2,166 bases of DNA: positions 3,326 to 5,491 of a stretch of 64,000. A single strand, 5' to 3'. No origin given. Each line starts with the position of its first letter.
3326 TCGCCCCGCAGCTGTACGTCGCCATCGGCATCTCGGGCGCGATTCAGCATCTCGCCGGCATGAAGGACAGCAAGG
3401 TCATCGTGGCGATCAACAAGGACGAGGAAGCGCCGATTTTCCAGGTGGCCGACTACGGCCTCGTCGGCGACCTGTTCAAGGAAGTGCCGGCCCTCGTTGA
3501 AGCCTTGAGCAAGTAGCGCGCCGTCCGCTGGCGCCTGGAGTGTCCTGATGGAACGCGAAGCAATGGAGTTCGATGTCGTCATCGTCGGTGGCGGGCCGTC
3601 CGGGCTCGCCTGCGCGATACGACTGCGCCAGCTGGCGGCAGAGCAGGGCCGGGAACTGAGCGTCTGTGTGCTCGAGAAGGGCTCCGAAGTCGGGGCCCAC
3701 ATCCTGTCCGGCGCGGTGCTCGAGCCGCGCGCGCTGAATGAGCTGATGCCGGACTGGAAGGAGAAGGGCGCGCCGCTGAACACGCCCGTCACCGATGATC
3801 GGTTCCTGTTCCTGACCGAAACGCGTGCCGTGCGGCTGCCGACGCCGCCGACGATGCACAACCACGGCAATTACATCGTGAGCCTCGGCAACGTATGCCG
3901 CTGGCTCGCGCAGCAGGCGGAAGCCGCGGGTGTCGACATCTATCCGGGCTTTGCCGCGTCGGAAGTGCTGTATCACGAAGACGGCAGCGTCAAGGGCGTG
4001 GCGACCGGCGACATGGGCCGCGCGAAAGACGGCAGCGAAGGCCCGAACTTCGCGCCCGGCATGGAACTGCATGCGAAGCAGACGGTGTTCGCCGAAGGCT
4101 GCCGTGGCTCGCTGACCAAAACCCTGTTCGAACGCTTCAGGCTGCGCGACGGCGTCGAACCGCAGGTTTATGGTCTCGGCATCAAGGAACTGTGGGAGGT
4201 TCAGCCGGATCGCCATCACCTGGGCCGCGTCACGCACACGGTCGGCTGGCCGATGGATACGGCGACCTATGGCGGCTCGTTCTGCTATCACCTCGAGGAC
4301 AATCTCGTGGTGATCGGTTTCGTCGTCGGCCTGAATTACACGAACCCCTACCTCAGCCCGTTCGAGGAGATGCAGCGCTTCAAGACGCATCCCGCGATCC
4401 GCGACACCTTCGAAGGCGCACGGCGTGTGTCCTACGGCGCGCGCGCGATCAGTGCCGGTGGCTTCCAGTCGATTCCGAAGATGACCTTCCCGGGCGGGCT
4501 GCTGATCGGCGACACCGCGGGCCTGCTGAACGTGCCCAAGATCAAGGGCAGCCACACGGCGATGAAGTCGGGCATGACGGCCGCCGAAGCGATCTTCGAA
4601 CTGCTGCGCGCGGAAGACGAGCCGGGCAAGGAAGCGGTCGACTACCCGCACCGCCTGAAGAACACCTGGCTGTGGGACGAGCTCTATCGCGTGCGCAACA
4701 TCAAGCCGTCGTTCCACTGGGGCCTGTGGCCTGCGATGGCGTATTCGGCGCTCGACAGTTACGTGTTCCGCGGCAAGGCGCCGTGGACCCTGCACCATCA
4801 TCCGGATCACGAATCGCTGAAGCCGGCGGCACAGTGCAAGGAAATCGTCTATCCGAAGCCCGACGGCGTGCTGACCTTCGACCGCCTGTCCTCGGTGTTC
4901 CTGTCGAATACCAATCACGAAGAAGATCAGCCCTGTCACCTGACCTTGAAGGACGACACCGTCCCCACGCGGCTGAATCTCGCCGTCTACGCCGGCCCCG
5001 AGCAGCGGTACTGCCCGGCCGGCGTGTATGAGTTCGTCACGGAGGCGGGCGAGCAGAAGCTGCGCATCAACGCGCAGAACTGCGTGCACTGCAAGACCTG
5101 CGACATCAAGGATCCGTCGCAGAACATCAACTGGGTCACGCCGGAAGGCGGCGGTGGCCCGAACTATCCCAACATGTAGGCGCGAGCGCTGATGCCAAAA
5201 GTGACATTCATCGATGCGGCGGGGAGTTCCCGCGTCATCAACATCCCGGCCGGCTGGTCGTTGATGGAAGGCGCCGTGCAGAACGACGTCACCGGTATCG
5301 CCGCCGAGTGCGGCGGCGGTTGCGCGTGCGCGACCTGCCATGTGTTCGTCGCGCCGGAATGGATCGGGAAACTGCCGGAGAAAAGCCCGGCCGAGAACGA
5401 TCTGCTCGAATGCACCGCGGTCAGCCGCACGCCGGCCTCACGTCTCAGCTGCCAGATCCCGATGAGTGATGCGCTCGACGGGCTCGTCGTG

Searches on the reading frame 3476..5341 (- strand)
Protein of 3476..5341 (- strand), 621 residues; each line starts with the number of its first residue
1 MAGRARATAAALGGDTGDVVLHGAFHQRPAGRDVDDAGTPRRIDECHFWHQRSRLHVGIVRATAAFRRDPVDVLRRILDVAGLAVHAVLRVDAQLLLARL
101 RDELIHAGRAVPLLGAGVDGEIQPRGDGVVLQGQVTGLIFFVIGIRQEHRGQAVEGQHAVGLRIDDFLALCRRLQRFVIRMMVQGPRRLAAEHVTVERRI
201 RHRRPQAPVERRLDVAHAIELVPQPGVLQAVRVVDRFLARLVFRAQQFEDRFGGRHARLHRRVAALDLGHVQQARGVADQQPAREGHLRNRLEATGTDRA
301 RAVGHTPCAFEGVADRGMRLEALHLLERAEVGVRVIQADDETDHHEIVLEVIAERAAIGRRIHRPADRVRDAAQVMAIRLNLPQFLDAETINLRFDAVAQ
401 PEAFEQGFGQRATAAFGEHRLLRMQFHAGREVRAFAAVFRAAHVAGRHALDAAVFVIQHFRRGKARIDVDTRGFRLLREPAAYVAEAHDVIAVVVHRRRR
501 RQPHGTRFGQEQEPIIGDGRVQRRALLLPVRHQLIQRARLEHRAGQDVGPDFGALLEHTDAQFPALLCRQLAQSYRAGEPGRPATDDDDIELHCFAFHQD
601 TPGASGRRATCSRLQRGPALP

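Call 18: find_encoding_contigs(protein=window:3476-5341:-, flank=10000, max_places=10)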
Protein window:3476-5341:- (621 aa): no gene with exactly this product is on record in the collection.
